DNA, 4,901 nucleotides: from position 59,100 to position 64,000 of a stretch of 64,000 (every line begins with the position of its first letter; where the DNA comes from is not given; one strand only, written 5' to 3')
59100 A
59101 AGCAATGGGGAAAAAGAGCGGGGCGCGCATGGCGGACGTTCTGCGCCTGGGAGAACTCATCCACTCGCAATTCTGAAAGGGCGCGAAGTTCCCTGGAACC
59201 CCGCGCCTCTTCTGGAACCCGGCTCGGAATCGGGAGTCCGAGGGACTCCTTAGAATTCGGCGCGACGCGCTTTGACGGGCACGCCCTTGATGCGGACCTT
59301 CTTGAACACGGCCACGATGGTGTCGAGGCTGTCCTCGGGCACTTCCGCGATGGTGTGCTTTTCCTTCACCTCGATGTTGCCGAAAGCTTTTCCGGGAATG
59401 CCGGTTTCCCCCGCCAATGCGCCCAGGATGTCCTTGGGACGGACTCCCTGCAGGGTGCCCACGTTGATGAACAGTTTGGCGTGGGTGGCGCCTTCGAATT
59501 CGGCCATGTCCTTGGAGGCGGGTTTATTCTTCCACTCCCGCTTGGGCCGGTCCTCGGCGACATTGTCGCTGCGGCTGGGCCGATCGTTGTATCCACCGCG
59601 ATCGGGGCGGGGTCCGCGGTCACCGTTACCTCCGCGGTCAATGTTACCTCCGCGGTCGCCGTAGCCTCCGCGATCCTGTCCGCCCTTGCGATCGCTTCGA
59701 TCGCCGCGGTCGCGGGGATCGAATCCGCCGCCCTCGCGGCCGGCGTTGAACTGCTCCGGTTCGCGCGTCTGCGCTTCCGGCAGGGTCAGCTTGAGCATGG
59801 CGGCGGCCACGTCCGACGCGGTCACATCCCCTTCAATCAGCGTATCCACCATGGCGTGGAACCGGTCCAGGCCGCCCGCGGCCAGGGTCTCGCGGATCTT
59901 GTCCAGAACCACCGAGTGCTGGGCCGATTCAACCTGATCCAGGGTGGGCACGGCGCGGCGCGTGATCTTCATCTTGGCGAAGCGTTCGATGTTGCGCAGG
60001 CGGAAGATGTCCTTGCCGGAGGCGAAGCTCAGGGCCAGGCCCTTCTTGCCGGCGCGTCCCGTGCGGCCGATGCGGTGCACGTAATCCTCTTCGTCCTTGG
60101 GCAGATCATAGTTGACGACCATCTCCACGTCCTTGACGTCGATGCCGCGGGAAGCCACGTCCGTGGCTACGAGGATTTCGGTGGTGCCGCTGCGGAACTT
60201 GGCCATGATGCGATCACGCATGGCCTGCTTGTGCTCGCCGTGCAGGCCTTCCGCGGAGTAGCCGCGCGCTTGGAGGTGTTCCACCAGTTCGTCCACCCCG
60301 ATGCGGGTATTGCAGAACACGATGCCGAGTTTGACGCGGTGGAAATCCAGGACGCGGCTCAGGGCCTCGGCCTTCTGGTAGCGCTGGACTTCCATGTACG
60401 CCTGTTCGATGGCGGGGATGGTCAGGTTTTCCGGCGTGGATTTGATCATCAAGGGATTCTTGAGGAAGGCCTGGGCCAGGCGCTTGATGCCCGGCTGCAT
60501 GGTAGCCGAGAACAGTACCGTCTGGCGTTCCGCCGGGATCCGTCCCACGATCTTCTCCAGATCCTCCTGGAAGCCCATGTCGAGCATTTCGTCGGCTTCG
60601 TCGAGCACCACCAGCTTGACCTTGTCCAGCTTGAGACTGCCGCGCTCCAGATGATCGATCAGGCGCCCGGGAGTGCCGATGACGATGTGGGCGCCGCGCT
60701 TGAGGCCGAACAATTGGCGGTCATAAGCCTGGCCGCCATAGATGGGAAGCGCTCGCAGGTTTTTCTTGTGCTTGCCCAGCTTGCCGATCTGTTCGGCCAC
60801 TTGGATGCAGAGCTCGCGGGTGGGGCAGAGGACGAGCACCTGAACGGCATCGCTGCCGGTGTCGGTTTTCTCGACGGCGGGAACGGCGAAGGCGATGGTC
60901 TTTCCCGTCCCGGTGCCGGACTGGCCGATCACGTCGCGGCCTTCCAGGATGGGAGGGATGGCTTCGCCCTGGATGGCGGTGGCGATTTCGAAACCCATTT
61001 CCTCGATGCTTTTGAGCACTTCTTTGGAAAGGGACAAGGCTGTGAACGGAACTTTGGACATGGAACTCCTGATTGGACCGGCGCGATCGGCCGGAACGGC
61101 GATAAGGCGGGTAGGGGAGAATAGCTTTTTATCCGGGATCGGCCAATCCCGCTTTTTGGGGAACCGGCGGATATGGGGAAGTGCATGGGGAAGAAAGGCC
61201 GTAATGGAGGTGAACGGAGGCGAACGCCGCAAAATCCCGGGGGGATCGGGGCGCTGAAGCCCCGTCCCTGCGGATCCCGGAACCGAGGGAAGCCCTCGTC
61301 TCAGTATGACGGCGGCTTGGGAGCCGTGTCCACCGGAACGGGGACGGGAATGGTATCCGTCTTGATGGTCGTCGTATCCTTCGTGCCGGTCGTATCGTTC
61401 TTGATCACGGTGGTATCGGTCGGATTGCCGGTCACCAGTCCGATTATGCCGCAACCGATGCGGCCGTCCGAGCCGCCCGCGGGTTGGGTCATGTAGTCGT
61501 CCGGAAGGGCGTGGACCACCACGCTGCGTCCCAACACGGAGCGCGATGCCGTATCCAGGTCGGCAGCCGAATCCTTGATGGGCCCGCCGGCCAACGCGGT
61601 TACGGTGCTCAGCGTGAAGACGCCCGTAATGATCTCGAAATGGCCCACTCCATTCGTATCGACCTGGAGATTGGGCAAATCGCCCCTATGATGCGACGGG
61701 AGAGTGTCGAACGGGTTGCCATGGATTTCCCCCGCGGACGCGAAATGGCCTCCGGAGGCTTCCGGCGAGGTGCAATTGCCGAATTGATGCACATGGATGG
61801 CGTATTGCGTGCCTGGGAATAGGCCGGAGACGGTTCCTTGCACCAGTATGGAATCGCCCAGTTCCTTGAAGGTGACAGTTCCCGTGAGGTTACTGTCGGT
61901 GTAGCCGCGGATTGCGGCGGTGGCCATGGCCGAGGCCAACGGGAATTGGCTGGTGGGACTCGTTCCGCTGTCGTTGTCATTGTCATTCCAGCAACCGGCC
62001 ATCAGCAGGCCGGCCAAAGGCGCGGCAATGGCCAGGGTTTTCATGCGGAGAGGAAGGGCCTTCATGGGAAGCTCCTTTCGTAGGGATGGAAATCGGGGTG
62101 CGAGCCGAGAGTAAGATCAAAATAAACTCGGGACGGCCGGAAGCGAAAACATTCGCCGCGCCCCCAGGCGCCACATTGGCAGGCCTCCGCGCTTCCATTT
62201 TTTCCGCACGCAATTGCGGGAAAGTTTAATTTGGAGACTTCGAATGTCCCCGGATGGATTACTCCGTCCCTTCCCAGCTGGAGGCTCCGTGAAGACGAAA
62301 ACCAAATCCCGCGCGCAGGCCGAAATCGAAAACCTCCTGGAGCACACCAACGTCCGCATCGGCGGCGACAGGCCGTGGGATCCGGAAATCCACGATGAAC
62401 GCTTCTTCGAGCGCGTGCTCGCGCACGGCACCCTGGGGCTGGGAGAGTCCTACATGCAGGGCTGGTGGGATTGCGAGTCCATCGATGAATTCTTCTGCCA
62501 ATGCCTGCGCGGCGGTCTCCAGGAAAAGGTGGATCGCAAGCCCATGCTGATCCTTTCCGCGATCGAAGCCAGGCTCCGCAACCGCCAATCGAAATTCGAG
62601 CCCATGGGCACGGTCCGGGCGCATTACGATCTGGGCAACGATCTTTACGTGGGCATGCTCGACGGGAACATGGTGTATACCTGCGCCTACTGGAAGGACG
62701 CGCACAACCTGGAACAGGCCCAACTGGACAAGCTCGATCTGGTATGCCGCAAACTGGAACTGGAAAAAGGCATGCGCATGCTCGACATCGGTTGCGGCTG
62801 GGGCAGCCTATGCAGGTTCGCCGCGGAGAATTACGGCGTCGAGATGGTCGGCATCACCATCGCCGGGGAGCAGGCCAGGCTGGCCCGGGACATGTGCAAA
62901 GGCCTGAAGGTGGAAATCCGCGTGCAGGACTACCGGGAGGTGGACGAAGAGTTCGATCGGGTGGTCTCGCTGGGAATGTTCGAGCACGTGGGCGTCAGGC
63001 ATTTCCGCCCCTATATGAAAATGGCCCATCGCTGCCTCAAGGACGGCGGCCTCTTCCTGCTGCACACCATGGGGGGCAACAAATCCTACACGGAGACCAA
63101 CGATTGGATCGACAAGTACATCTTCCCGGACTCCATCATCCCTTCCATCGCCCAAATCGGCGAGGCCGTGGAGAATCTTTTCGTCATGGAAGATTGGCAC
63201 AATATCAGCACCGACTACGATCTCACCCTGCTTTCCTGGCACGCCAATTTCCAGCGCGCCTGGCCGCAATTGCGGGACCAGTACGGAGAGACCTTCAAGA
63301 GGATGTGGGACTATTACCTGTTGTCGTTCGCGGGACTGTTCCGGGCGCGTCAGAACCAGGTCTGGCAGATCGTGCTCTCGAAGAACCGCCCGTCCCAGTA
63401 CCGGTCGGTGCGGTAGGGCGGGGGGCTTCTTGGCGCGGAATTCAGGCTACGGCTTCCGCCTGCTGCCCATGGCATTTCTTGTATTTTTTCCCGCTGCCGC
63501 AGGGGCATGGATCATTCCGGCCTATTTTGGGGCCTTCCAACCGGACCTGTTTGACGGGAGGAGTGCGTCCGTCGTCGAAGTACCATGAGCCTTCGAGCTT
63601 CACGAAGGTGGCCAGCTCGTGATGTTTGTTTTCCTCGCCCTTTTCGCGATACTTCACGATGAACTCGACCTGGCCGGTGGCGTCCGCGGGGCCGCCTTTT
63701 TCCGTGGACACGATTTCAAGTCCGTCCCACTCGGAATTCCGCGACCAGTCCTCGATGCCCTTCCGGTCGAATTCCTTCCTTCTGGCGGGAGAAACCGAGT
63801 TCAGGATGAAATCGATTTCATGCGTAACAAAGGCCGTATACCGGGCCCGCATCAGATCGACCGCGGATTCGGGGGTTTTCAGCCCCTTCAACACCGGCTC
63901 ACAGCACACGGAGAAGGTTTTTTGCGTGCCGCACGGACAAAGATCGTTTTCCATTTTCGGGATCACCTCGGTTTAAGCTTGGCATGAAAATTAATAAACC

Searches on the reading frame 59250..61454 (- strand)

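Call 75: search_protein_families(library=pfam, proteins=[window:59250-61454:-], max_evalue=0.0001)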
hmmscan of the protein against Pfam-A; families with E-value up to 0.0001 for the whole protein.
window:59250-61454:- (734 aa): 5 families
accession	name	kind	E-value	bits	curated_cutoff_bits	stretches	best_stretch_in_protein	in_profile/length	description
PF00270.35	DEAD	-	6.4e-51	172.8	26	1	159-324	1-165/167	DEAD/DEAH box helicase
PF00271.37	Helicase_C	-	2.7e-32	111.7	23.5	1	361-469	2-110/110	Helicase conserved C-terminal domain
PF03880.21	DbpA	-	1.5e-20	73.5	25.6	1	660-730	1-71/72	DbpA RNA binding domain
PF25399.1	DeaD_dimer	-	4.6e-10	39.8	23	1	503-558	1-57/67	RNA helicase DeaD dimerization domain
PF04851.21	ResIII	-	4.6e-07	30.3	22.5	1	175-318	26-161/164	Type III restriction enzyme, res subunit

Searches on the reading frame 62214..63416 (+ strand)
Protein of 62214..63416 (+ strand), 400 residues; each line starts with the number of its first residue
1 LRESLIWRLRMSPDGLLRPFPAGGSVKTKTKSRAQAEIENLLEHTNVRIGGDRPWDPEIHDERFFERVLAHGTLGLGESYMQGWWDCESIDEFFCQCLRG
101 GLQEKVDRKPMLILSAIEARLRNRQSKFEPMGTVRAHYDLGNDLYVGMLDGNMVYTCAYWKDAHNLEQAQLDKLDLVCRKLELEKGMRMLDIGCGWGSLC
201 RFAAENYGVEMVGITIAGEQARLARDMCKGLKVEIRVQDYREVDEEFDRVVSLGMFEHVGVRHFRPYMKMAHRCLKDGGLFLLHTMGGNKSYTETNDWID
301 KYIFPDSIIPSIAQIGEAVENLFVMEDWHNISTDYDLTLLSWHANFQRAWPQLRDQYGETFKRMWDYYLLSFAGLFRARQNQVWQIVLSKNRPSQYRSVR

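Call 75: search_protein_families(library=pfam, proteins=[window:62214-63416:+], max_evalue=0.0001)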
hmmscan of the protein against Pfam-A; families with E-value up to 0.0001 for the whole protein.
window:62214-63416:+ (400 aa): 6 families
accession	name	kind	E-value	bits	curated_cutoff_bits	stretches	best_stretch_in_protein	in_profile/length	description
PF02353.26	CMAS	-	8.8e-86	288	27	1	130-386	6-273/273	Mycolic acid cyclopropane synthetase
PF13649.12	Methyltransf_25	-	1.1e-14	55.3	27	1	190-279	2-97/97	Methyltransferase domain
PF13489.12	Methyltransf_23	-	3.8e-13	49.9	27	1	176-294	12-127/164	Methyltransferase domain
PF08241.18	Methyltransf_11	-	7.5e-13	49.4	21.2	1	190-282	1-94/95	Methyltransferase domain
PF08242.18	Methyltransf_12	-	6.1e-10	40.2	30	1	190-281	1-98/98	Methyltransferase domain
PF13847.12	Methyltransf_31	-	7.7e-10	39.1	27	1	184-287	2-113/145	Methyltransferase domain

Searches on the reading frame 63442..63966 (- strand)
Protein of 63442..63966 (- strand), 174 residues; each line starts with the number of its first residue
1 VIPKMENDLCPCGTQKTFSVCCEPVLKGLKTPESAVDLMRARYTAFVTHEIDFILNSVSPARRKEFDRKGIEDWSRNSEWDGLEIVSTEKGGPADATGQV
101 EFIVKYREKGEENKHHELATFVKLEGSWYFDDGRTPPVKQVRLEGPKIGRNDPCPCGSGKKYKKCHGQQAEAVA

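Call 75: search_protein_families(library=pfam, proteins=[window:63442-63966:-], max_evalue=0.0001)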
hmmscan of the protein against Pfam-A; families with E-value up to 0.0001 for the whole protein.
window:63442-63966:- (174 aa): 2 families
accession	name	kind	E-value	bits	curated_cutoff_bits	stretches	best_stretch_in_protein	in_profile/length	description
PF17775.7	YchJ_M-like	-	8e-30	104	22.7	1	35-133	2-99/99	YchJ, middle NTF2-like domain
PF02810.21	SEC-C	-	4.9e-18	65.1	20.4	2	150-167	1-18/19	SEC-C motif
